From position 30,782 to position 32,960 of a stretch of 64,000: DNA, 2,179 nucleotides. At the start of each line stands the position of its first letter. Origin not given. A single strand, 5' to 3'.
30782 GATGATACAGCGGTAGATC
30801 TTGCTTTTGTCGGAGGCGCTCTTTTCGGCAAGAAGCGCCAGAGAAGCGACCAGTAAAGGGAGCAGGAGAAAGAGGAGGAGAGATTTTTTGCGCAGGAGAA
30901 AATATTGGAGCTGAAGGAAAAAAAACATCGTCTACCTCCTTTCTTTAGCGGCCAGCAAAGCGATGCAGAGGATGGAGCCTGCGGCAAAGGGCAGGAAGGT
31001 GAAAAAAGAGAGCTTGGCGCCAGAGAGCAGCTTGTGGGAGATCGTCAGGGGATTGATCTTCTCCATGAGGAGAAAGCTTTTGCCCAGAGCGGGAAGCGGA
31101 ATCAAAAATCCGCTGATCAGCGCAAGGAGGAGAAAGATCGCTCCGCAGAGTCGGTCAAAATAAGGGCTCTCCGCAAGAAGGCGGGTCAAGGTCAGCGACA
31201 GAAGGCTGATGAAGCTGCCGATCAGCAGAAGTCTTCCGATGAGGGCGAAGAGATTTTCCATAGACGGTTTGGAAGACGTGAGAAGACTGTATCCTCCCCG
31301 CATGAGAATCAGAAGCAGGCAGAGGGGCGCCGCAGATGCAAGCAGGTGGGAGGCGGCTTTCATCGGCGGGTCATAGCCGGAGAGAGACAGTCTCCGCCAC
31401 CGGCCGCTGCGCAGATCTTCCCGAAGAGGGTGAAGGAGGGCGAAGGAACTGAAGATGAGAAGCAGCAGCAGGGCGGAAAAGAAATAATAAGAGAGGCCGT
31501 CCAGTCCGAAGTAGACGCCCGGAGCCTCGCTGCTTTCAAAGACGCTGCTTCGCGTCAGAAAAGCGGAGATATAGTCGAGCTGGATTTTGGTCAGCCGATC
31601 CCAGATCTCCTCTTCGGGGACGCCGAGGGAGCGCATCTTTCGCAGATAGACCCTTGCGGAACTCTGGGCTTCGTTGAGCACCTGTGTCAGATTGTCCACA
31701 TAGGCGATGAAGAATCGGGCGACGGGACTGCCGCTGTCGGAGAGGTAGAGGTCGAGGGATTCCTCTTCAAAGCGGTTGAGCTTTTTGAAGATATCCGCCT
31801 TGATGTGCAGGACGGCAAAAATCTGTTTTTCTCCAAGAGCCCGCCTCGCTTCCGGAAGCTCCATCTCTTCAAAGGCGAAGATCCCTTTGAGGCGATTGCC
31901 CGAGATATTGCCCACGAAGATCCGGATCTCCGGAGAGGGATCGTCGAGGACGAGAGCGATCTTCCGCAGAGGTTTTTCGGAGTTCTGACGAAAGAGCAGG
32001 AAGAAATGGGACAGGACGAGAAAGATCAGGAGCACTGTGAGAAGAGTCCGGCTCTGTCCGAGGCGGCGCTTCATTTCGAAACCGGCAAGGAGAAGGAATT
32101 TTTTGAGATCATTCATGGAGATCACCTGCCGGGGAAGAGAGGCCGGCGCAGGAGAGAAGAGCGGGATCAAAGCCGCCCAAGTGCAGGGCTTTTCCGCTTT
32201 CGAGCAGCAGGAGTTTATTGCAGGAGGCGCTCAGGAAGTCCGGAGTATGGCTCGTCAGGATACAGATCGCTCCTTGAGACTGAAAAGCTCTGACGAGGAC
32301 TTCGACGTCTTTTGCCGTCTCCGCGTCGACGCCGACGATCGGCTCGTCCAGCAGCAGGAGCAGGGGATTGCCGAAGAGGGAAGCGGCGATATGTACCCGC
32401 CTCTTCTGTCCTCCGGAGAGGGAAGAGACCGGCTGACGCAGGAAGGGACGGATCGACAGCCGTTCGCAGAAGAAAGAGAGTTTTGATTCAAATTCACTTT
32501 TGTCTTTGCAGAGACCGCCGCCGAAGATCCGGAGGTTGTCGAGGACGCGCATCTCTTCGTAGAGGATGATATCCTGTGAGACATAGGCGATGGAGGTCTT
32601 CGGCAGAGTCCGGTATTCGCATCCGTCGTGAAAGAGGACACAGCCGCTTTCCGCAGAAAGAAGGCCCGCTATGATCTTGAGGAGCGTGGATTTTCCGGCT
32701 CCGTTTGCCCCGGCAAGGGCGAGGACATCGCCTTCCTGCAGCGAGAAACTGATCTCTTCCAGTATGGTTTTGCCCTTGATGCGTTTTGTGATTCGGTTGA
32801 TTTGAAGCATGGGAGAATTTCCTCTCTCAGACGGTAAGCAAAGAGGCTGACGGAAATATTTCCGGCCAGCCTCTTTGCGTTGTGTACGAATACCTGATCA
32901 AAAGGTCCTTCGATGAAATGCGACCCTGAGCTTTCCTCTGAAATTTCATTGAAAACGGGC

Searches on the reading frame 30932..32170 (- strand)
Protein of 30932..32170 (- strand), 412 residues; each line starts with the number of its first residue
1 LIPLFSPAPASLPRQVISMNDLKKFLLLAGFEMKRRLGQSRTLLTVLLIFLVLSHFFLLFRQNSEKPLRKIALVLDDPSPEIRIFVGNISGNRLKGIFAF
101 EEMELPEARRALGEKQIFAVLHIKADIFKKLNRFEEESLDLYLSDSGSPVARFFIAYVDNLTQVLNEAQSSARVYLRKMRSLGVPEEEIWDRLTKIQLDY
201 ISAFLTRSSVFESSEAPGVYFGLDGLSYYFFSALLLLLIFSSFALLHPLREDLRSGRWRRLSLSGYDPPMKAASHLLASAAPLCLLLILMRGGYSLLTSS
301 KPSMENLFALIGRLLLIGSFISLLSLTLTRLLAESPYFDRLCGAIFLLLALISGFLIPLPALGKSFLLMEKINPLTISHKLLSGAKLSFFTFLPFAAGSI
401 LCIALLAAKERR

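Call 23: search_protein_families(library=pfam, proteins=[window:30932-32170:-])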
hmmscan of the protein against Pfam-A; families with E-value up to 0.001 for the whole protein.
window:30932-32170:- (412 aa): 2 families
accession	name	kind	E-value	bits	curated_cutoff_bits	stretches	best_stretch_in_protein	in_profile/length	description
PF12698.13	ABC2_membrane_3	-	9.1e-12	45.2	31.6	1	42-375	3-308/347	ABC-2 family transporter protein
PF01061.29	ABC2_membrane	-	0.00023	21.2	26.9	1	228-379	52-203/211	ABC-2 type transporter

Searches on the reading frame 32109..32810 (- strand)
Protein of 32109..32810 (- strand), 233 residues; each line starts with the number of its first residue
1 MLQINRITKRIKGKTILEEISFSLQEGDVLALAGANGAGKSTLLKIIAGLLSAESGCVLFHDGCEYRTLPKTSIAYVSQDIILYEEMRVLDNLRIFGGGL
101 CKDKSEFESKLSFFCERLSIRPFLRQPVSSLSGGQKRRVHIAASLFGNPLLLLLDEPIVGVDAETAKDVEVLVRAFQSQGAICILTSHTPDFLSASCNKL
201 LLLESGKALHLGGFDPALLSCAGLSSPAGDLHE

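Call 23: search_protein_families(library=pfam, proteins=[window:32109-32810:-])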
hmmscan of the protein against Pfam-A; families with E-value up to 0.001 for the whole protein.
window:32109-32810:- (233 aa): 3 families
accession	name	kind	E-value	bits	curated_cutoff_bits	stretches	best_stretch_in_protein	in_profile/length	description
PF00005.33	ABC_tran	-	1e-30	107.5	25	1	17-158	1-136/137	ABC transporter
PF13304.12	AAA_21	-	7.9e-09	36.4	27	1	30-66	2-36/304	AAA domain, putative AbiEii toxin, Type IV TA system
PF13555.12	AAA_29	-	0.00062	19.9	27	0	24-54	19-49/61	P-loop containing region of AAA domain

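Call 32: find_encoding_contigs(protein=window:32109-32810:-, flank=10000, max_places=10)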
Protein window:32109-32810:- (233 aa): 2 contigs read that carry it; 1 place shown.
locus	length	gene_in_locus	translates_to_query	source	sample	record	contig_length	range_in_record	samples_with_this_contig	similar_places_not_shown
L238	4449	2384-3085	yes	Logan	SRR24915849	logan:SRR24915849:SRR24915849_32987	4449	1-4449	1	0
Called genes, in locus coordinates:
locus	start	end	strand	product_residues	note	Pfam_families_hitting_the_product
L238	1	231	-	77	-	?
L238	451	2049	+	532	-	-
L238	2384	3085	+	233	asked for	PF00005:ABC_tran, PF13304:AAA_21 (faint)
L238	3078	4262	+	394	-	PF12698:ABC2_membrane_3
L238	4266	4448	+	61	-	?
